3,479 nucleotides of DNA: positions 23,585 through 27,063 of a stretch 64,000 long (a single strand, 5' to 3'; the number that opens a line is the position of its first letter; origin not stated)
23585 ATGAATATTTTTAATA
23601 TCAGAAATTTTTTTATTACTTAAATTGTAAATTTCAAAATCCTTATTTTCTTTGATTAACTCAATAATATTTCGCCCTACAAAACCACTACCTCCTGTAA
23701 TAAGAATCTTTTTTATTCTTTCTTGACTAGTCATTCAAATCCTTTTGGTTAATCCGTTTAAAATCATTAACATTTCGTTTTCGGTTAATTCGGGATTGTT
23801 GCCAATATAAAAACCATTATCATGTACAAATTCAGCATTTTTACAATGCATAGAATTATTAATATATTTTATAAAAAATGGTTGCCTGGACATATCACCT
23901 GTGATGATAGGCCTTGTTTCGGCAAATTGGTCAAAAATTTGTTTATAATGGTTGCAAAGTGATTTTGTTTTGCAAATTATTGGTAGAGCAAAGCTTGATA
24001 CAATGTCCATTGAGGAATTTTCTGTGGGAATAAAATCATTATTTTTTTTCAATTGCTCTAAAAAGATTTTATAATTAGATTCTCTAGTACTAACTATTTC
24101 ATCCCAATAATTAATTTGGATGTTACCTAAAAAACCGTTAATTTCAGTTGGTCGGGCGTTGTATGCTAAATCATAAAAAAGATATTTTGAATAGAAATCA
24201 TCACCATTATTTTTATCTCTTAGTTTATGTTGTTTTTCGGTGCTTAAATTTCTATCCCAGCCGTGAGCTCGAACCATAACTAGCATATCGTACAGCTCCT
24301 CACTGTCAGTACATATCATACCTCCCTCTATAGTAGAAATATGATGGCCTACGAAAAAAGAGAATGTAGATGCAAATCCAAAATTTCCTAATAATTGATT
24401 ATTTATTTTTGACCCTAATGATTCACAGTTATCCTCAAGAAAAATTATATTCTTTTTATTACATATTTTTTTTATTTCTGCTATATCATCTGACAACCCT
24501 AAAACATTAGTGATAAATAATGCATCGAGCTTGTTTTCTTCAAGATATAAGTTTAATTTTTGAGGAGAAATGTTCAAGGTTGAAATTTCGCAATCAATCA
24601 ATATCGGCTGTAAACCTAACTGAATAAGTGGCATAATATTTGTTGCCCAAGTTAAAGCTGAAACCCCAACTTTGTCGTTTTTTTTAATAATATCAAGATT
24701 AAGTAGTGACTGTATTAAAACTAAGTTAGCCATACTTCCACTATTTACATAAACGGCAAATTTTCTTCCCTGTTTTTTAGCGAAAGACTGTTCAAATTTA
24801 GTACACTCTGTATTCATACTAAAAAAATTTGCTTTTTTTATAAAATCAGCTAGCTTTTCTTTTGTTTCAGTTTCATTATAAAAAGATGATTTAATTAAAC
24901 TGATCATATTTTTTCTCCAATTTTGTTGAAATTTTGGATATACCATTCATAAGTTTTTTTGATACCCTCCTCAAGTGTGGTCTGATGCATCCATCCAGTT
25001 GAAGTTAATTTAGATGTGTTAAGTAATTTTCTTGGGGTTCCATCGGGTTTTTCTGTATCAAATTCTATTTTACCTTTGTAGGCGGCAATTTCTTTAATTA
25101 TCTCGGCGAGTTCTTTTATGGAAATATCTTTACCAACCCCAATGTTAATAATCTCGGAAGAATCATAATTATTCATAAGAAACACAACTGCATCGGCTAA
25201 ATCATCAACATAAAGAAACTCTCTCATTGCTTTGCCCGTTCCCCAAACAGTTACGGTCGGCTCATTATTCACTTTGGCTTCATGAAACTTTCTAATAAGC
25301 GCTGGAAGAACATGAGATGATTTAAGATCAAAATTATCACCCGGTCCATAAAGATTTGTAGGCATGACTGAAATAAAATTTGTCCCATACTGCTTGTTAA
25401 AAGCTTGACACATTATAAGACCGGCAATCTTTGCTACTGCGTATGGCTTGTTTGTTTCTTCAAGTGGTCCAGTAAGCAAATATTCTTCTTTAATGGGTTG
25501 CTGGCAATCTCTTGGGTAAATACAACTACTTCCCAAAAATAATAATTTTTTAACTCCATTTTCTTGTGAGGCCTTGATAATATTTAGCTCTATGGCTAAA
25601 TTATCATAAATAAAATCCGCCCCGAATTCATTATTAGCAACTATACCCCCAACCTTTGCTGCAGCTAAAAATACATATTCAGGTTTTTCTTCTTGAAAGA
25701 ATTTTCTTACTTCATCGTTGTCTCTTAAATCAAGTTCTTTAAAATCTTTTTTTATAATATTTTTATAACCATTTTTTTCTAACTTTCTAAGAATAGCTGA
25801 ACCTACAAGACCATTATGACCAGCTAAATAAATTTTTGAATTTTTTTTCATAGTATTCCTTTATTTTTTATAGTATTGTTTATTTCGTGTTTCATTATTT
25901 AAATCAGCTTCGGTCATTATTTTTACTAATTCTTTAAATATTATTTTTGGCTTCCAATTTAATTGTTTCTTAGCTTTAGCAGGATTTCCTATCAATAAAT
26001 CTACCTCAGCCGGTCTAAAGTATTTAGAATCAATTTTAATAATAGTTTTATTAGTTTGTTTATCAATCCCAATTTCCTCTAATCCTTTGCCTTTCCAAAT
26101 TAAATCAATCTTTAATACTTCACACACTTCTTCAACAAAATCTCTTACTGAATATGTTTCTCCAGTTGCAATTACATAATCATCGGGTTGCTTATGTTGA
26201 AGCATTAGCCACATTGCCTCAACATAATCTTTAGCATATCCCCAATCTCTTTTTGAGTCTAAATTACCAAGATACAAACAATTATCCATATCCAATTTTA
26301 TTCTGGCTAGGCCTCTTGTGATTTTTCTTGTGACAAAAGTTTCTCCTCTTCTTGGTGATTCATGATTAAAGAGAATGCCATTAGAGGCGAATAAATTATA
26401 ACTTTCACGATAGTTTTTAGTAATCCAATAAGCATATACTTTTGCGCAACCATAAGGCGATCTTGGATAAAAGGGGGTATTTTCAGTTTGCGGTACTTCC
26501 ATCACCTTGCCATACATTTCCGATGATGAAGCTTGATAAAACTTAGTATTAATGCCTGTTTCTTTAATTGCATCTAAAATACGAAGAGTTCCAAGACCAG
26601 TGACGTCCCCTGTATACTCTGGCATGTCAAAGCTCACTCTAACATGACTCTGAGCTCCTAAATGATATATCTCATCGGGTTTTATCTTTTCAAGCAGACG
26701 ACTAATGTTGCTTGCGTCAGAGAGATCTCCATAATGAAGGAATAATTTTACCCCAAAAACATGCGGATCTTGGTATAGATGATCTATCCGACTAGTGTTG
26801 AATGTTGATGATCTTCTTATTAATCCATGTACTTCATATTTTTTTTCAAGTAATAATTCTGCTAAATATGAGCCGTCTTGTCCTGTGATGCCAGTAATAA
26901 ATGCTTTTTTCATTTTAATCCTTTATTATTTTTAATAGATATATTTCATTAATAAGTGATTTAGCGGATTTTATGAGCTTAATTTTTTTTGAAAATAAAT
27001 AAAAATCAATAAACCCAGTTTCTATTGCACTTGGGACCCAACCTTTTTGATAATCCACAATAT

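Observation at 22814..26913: GDP-mannose-derived 3,6-dideoxyhexose (colitose-like) cassette: Gmd + His-variant DegT enzyme + Fcl/ColC + extra SDR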

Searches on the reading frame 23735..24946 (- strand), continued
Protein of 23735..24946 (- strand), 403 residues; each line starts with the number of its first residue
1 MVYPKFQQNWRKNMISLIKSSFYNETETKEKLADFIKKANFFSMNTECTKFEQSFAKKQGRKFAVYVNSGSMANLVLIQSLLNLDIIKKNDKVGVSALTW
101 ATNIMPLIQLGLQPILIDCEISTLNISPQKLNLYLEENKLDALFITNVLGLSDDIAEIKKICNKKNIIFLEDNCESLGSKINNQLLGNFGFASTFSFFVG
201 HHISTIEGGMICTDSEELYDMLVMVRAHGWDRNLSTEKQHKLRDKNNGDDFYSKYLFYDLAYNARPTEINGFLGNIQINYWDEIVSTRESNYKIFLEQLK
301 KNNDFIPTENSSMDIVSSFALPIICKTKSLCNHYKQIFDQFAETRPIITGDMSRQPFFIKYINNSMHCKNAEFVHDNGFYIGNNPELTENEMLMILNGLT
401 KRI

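Call 76: find_encoding_contigs(protein=P0033, flank=7000, max_places=1)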
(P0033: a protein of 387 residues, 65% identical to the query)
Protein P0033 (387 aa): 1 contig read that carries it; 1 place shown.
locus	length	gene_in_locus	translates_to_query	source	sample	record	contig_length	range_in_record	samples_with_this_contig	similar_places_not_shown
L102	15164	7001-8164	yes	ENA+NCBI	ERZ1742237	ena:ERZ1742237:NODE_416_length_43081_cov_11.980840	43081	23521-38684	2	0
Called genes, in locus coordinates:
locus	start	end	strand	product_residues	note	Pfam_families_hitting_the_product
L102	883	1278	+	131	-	PF00961:LAGLIDADG_1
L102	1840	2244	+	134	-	PF00072:Response_reg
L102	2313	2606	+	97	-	PF05635:23S_rRNA_IVP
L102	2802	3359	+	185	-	PF07963:N_methyl (weak)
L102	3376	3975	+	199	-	-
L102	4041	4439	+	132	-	PF05635:23S_rRNA_IVP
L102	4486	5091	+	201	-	-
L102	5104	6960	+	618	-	PF13522:GATase_6, PF13537:GATase_7, PF00733:Asn_synthase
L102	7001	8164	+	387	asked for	PF01041:DegT_DnrJ_EryC1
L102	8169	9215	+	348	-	PF01370:Epimerase, PF04321:RmlD_sub_bind (weak), PF16363:GDP_Man_Dehyd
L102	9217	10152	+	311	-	PF01370:Epimerase, PF02719:Polysacc_synt_2, PF05368:NmrA (weak), PF01073:3Beta_HSD, PF07993:NAD_binding_4, PF13460:NAD_binding_10, PF16363:GDP_Man_Dehyd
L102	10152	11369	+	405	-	PF13477:Glyco_trans_4_2 (faint), PF13439:Glyco_transf_4, PF00534:Glycos_transf_1, PF13692:Glyco_trans_1_4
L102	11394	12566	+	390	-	PF01075:Glyco_transf_9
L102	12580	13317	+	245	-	PF13489:Methyltransf_23, PF13847:Methyltransf_31, PF08241:Methyltransf_11, PF08242:Methyltransf_12, PF13649:Methyltransf_25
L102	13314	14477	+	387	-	PF13439:Glyco_transf_4 (weak), PF00534:Glycos_transf_1, PF20706:GT4-conflict (weak), PF13692:Glyco_trans_1_4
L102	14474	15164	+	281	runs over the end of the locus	PF00685:Sulfotransfer_1 (faint)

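Call 78: search_solved_structures(query=L102:9217-10152:+, max_evalue=1e-10)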
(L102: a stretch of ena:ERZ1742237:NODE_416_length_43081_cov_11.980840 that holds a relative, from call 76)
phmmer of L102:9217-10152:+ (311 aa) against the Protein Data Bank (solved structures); distinct sequences matched with E-value up to 1e-10: 71 (the best 60 are shown).
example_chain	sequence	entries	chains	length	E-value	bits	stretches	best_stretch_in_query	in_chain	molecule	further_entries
6dnt_A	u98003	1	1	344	2.5e-32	115.6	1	6-308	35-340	NAD-dependent epimerase/dehydratase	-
8sg0_A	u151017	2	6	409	2.2e-30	109.2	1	4-310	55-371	GDP-mannose 3,5-epimerase | GDP-mannose 3,5 epimerase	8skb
2c5e_A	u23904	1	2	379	3.7e-30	108.5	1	4-310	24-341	GDP-MANNOSE-3', 5'-EPIMERASE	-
2c59_A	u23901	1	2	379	3.7e-30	108.5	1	4-310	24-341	GDP-MANNOSE-3', 5'-EPIMERASE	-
2c54_A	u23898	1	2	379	9.6e-30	107.1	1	4-310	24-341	GDP-MANNOSE-3', 5'-EPIMERASE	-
2c5a_A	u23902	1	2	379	1.3e-29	106.7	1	4-310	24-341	GDP-MANNOSE-3', 5'-EPIMERASE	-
8vr2_A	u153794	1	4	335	4.3e-29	105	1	7-310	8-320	NAD-dependent epimerase/dehydratase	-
2b69_A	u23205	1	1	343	1.3e-28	103.4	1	7-309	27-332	UDP-glucuronate decarboxylase 1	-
4gll_A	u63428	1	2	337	1.3e-28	103.4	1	7-309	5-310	UDP-glucuronic acid decarboxylase 1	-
4lk3_A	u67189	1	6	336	3.5e-28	102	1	8-309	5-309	UDP-glucuronic acid decarboxylase 1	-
4m55_A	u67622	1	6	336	3.5e-28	102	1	8-309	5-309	UDP-glucuronic acid decarboxylase 1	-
8rdg_A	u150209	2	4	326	8.9e-28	100.7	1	9-304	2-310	SDR family NAD(P)-dependent oxidoreductase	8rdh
6wjb_A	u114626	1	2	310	1.4e-27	100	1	7-301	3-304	NAD-dependent epimerase/dehydratase family protein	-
8rdi_A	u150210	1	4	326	3.1e-27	98.9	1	9-304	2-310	SDR family NAD(P)-dependent oxidoreductase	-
4zrm_A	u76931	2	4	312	5.2e-27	98.2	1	9-309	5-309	UDP-glucose 4-epimerase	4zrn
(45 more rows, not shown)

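Call 82: search_protein_families(library=pfam, proteins=[L014:4082-4492:+], max_evalue=0.1)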
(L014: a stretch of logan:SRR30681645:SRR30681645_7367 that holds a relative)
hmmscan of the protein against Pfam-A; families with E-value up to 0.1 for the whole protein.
L014:4082-4492:+ (136 aa): 3 families
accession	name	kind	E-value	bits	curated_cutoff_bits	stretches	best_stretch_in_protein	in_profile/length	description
PF07883.17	Cupin_2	-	0.012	15.8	27.2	1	53-103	8-51/70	Cupin domain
PF21216.2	PepQ_N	-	0.021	15.2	27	0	47-84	5-42/152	Xaa-Pro dipeptidase, N-terminal domain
PF00190.28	Cupin_1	-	0.072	13.1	22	1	62-100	52-91/151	Cupin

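Call 86: find_related_loci(query=A2, collection=viral_contigs, flank=6000)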
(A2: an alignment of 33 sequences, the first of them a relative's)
Query A2 (390 aa) in viral_contigs; peptide patterns used: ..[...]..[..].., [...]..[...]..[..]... (x = any residue, [..] = any of these).
47 stretches matched a pattern; 36 encode a relative of the query (tblastn E <= 1e-3); 36 distinct loci.
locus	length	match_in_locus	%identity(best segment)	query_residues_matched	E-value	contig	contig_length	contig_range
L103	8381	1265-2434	52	1-388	4e-131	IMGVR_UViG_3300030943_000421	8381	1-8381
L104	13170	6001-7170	52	1-388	5e-131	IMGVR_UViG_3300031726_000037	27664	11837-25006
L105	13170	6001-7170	52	1-388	6e-130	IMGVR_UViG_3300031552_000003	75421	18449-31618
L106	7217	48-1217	49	1-388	6e-123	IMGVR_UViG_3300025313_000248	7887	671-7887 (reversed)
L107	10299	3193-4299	51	2-379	6e-123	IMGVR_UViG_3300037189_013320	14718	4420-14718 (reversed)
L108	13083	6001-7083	53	1-379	9e-122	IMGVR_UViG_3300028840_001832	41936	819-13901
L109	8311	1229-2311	53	1-379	9e-122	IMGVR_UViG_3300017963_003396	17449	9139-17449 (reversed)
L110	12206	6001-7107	48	2-379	4e-117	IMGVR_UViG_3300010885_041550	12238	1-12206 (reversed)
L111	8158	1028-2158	49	1-382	4e-117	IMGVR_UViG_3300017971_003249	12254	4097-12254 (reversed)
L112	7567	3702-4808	48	2-379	4e-117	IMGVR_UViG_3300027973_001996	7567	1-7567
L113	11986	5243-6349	48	2-379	3e-116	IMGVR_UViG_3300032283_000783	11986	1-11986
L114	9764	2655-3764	48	2-379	9e-116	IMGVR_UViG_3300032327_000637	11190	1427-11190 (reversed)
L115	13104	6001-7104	47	2-379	4e-115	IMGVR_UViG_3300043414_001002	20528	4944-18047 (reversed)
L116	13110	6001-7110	49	2-379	1e-113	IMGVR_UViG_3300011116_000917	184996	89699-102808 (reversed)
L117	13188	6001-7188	45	1-386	1e-113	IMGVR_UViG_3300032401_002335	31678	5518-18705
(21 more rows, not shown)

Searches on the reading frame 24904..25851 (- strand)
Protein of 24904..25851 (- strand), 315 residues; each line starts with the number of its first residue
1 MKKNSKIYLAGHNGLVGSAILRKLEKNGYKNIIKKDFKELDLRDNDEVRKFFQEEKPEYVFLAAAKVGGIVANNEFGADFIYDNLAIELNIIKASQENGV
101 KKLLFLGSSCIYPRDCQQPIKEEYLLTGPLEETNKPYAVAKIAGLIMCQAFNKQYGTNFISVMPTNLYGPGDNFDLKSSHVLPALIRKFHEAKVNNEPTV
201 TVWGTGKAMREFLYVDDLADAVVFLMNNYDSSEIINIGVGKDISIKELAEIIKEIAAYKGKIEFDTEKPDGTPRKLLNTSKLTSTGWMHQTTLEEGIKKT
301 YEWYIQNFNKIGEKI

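Call 3: search_protein_families(library=ncbifam, proteins=[window:24904-25851:-], max_evalue=0.001)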
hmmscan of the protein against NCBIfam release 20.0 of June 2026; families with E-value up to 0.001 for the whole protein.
window:24904-25851:- (315 aa): 17 families
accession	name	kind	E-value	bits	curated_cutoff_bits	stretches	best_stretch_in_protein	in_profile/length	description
NF047922.1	GDPFucSynFcl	equivalog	1.1e-146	488.2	500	1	4-309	2-306/308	GDP-L-fucose synthase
TIGR01181.1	dTDP_gluc_dehyt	equivalog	4.3e-28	98.3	365.1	1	34-307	51-314/321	dTDP-glucose 4,6-dehydratase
TIGR01179.1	galE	equivalog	2e-25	89.3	262.3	1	30-308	44-329/332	UDP-glucose 4-epimerase GalE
TIGR04180.1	EDH_00030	hypoth_equivalog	7.3e-21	74.5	475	1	40-268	56-268/297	NAD-dependent 4,6-dehydratase LegB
NF007490.0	PRK10084.1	subfamily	8.5e-18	64.5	649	1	133-309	163-339/361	dTDP-glucose 4,6-dehydratase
TIGR02197.1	heptose_epim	equivalog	1.1e-15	57.6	274.6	1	9-306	3-315/316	ADP-glyceromanno-heptose 6-epimerase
NF007582.0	PRK10217.1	equivalog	2.4e-15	56.5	698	1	134-307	157-334/355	dTDP-glucose 4,6-dehydratase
NF008872.0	PRK11908.1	equivalog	6.9e-12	45.1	294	1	88-257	99-272/349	bifunctional UDP-4-keto-pentose/UDP-xylose synthase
NF011728.1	PRK15181.1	equivalog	1.4e-10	40.7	760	1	84-307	117-340/348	Vi polysaccharide biosynthesis UDP-N-acetylglucosaminuronic acid C-4 epimerase TviC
NF007956.0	PRK10675.1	subfamily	2.3e-08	33.6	394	0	34-142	51-154/338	UDP-glucose 4-epimerase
NF008360.0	PRK11150.1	equivalog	3.5e-08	33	452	1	165-263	168-260/310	ADP-glyceromanno-heptose 6-epimerase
NF005998.1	PRK08125.1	equivalog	4.4e-06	25.4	777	1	100-254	424-583/649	bifunctional UDP-4-amino-4-deoxy-L-arabinose formyltransferase/UDP-glucuronic acid oxidase ArnA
NF042422.1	oxyalk_red_OleD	equivalog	1e-05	25.1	580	1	6-224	2-213/329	2-alkyl-3-oxoalkanoate reductase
TIGR01214.1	rmlD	equivalog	1.5e-05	24.3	224.05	1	6-68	1-62/285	dTDP-4-dehydrorhamnose reductase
TIGR02622.1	CDP_4_6_dhtase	equivalog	8.4e-05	21.9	278.45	1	31-309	52-335/352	CDP-glucose 4,6-dehydratase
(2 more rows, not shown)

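Call 4: search_protein_families(library=pfam, proteins=[window:24904-25851:-], max_evalue=0.001)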
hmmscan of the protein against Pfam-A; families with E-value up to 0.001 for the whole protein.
window:24904-25851:- (315 aa): 4 families
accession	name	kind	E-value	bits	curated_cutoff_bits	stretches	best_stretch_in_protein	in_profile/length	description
PF01370.27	Epimerase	-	2.1e-67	227.5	20.9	1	7-238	1-240/240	NAD dependent epimerase/dehydratase family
PF16363.11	GDP_Man_Dehyd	-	8.8e-21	75.1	27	1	34-300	53-332/332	GDP-mannose 4,6 dehydratase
PF02719.21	Polysacc_synt_2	-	1e-07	31.9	20.2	1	5-106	24-126/293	Polysaccharide biosynthesis protein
PF04321.23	RmlD_sub_bind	-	3.2e-07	30.2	27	1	6-67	2-62/287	RmlD substrate binding domain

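Call 7: search_solved_structures(query=window:24904-25851:-, max_evalue=0.00001, show_alignments=1)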
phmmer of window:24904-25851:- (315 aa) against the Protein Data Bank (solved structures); distinct sequences matched with E-value up to 0.00001: 92 (the best 60 are shown).
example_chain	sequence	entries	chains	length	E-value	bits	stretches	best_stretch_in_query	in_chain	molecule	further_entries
1bsv_A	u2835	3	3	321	4.1e-108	364.6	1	5-310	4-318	PROTEIN (GDP-FUCOSE SYNTHETASE) | GDP-FUCOSE SYNTHETASE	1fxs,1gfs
1bws_A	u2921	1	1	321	1.1e-107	363.2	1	5-310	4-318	PROTEIN (GDP-4-KETO-6-DEOXY-D-MANNOSE EPIMERASE/REDUCTASE)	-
1e6u_A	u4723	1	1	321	3.2e-107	361.6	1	5-310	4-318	GDP-FUCOSE SYNTHETASE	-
1e7s_A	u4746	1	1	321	5.4e-107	360.9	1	5-310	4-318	GDP-FUCOSE SYNTHETASE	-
1e7q_A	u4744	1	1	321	6e-107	360.7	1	5-310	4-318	GDP-FUCOSE SYNTHETASE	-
1e7r_A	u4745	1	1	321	3.7e-106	358.1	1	5-310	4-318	GDP-FUCOSE SYNTHETASE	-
7ll6_A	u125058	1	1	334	2.6e-104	352.1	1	5-306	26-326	GDP-L-fucose synthase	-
8du0_A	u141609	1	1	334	3.5e-104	351.6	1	5-306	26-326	GDP-L-fucose synthase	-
7anh_A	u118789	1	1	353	8.3e-104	350.4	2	1-198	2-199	GDP-L-fucose synthase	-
8ewu_A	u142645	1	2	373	4.3e-92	311.9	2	1-198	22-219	GDP-L-fucose synthase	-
7cxt_A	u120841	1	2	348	1.4e-87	297.1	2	1-201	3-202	GDP-L-fucose synthase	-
7m13_A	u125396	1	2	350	1.4e-87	297.1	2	1-201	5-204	GDP-L-fucose synthase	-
7anc_A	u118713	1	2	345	2e-87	296.6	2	1-202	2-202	GDP-L-fucose synthase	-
4e5y_A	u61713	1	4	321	5.1e-55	190.2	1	6-310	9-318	GDP-L-fucose synthase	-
4b8w_A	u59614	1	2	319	5.4e-55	190.1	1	5-309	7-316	GDP-L-FUCOSE SYNTHASE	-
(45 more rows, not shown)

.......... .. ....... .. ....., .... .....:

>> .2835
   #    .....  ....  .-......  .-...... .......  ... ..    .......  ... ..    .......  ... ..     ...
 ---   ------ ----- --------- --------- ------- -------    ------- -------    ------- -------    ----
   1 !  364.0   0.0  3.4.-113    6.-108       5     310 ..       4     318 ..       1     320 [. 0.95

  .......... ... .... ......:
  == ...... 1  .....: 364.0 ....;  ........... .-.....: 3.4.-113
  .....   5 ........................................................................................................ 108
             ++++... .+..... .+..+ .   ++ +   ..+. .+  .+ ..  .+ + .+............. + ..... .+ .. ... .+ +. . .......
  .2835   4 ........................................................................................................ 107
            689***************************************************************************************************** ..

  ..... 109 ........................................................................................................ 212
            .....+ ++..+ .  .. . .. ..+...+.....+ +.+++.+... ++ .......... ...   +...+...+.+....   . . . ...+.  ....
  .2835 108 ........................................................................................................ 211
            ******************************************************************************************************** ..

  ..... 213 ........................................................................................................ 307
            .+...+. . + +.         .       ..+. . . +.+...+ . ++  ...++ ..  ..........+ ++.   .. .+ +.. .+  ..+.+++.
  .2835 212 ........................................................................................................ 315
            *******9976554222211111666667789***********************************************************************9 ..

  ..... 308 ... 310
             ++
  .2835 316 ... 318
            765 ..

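Call 33: list_cluster_members(proteins=[P0001, P0121, window:24904-25851:-, window:25861-26913:-])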
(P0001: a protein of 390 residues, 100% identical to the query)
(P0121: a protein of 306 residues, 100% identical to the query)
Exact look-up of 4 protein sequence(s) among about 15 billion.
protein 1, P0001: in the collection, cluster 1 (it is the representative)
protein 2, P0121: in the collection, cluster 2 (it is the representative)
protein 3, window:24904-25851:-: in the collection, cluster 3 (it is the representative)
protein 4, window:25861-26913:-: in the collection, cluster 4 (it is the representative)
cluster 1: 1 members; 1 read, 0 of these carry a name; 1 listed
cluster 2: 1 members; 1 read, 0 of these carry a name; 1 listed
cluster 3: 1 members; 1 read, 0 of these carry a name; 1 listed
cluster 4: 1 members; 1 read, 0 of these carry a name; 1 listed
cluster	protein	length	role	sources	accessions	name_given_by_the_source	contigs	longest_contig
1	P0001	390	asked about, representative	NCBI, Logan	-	-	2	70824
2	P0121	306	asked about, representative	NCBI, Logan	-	-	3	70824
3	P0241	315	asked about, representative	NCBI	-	-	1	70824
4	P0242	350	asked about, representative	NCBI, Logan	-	-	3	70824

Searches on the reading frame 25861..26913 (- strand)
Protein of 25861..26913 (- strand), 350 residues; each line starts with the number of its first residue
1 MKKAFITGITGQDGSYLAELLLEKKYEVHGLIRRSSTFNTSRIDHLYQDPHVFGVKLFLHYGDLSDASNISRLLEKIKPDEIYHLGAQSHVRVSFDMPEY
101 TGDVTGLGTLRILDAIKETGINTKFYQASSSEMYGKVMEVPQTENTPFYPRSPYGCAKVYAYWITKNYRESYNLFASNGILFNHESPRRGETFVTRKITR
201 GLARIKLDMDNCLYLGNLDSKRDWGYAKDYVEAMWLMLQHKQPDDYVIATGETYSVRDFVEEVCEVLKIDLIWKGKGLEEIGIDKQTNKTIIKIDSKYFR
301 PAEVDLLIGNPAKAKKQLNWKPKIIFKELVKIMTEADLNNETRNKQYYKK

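Call 3: search_protein_families(library=ncbifam, proteins=[window:25861-26913:-], max_evalue=0.001)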
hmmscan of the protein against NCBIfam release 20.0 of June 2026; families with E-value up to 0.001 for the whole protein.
window:25861-26913:- (350 aa): 15 families
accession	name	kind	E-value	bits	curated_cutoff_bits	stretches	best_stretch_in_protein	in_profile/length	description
TIGR01472.1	gmd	equivalog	5.4e-175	581.5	415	1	2-339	1-340/342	GDP-mannose 4,6-dehydratase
TIGR04180.1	EDH_00030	hypoth_equivalog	9.5e-30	103.7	475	1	5-323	2-295/297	NAD-dependent 4,6-dehydratase LegB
TIGR01181.1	dTDP_gluc_dehyt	equivalog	7.1e-29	100.9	365.1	1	5-342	3-316/321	dTDP-glucose 4,6-dehydratase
TIGR01179.1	galE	equivalog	2e-23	82.7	262.3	1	5-172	3-163/332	UDP-glucose 4-epimerase GalE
TIGR02622.1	CDP_4_6_dhtase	equivalog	8.9e-22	77.7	278.45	1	2-173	5-173/352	CDP-glucose 4,6-dehydratase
NF007582.0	PRK10217.1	equivalog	1.1e-14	54.3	698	1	56-346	52-340/355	dTDP-glucose 4,6-dehydratase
NF007490.0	PRK10084.1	subfamily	1.4e-12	47.3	649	1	61-342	56-339/361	dTDP-glucose 4,6-dehydratase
NF043036.1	ErythonDh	equivalog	7.9e-09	35.1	325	1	4-168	3-163/321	D-erythronate dehydrogenase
NF007956.0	PRK10675.1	subfamily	1e-08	34.7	394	1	5-164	4-159/338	UDP-glucose 4-epimerase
NF011728.1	PRK15181.1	equivalog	1.6e-07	30.6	760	1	2-236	16-247/348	Vi polysaccharide biosynthesis UDP-N-acetylglucosaminuronic acid C-4 epimerase TviC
NF052578.1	StrlDmthSdmBMthl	equivalog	2.7e-06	27.4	600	1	5-170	4-148/328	sterol demethylase protein SdmB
TIGR03466.1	HpnA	hypoth_equivalog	9.3e-06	24.7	367.65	1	3-155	2-139/327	hopanoid-associated sugar epimerase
NF041015.1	UDPsulfquin_syn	equivalog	6.2e-05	22.1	575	1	51-128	62-142/384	UDP-sulfoquinovose synthase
TIGR02197.1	heptose_epim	equivalog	0.0001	21.6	274.6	1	59-268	45-261/316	ADP-glyceromanno-heptose 6-epimerase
NF042422.1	oxyalk_red_OleD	equivalog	0.00079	18.9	580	0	4-177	3-154/329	2-alkyl-3-oxoalkanoate reductase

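Call 4: search_protein_families(library=pfam, proteins=[window:25861-26913:-], max_evalue=0.001)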
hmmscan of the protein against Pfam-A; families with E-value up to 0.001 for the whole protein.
window:25861-26913:- (350 aa): 4 families
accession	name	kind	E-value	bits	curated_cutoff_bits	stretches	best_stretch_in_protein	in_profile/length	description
PF16363.11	GDP_Man_Dehyd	-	1e-153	512.1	27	1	5-333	1-332/332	GDP-mannose 4,6 dehydratase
PF01370.27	Epimerase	-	3.6e-77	259.4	20.9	1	5-249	2-240/240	NAD dependent epimerase/dehydratase family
PF04321.23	RmlD_sub_bind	-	9.4e-06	25.3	27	1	4-160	3-131/287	RmlD substrate binding domain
PF02719.21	Polysacc_synt_2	-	0.00017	21.3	20.2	1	5-122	2-121/293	Polysaccharide biosynthesis protein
